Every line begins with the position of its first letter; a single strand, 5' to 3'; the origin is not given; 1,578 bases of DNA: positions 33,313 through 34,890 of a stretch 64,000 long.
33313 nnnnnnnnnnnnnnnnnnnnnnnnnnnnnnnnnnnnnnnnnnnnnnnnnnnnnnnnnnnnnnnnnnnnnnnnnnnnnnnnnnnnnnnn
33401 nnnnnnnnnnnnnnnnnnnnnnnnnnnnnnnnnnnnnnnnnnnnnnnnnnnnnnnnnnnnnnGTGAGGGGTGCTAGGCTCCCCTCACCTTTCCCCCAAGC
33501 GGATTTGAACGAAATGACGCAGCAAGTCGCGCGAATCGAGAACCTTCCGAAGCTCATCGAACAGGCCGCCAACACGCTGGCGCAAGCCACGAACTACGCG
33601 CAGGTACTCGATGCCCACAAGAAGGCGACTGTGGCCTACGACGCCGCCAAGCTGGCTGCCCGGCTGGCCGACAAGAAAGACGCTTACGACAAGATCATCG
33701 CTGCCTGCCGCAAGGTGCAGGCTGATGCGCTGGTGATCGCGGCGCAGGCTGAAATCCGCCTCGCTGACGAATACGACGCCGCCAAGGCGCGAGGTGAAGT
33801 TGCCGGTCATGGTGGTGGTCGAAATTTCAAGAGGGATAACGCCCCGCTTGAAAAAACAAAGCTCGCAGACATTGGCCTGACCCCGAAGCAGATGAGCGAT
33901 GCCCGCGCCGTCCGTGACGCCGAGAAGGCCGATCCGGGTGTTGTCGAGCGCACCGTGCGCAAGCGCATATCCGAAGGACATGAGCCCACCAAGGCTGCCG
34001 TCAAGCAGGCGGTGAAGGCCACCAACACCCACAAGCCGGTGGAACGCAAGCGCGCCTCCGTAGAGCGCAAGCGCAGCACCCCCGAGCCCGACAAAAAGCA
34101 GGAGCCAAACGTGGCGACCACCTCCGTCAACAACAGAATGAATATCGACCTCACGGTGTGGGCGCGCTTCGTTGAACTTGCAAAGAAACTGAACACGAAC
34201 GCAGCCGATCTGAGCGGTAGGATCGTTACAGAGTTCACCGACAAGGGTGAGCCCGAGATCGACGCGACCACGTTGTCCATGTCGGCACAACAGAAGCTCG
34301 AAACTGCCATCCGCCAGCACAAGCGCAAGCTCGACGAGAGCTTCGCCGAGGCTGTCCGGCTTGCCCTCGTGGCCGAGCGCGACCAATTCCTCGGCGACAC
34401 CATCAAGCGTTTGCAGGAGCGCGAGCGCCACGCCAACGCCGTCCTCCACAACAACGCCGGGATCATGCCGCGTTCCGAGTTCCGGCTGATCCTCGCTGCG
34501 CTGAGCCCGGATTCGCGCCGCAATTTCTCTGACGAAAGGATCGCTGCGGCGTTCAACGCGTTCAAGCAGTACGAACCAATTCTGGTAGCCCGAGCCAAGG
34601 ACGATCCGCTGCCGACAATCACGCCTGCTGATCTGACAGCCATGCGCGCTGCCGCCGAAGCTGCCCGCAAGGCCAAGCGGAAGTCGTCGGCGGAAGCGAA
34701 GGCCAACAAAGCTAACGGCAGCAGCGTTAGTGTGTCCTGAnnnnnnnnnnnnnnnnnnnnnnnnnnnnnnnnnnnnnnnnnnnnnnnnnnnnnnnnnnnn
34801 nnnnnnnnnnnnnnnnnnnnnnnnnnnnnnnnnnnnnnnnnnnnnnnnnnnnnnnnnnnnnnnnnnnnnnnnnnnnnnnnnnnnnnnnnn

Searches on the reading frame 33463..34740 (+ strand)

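Call 54: search_protein_families(library=pfam, proteins=[window:33463-34740:+], max_evalue=0.001)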
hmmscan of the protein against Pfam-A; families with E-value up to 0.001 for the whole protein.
window:33463-34740:+ (425 aa): 0 families

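Call 110: search_protein_families(library=phrogs, proteins=[window:33463-34740:+], max_evalue=0.001)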
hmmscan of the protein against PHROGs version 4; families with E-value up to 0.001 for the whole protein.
window:33463-34740:+ (425 aa): 1 family
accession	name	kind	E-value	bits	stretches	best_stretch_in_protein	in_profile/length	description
phrog_799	-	other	7.1e-13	49.5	1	20-193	44-209/458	DNA methyltransferase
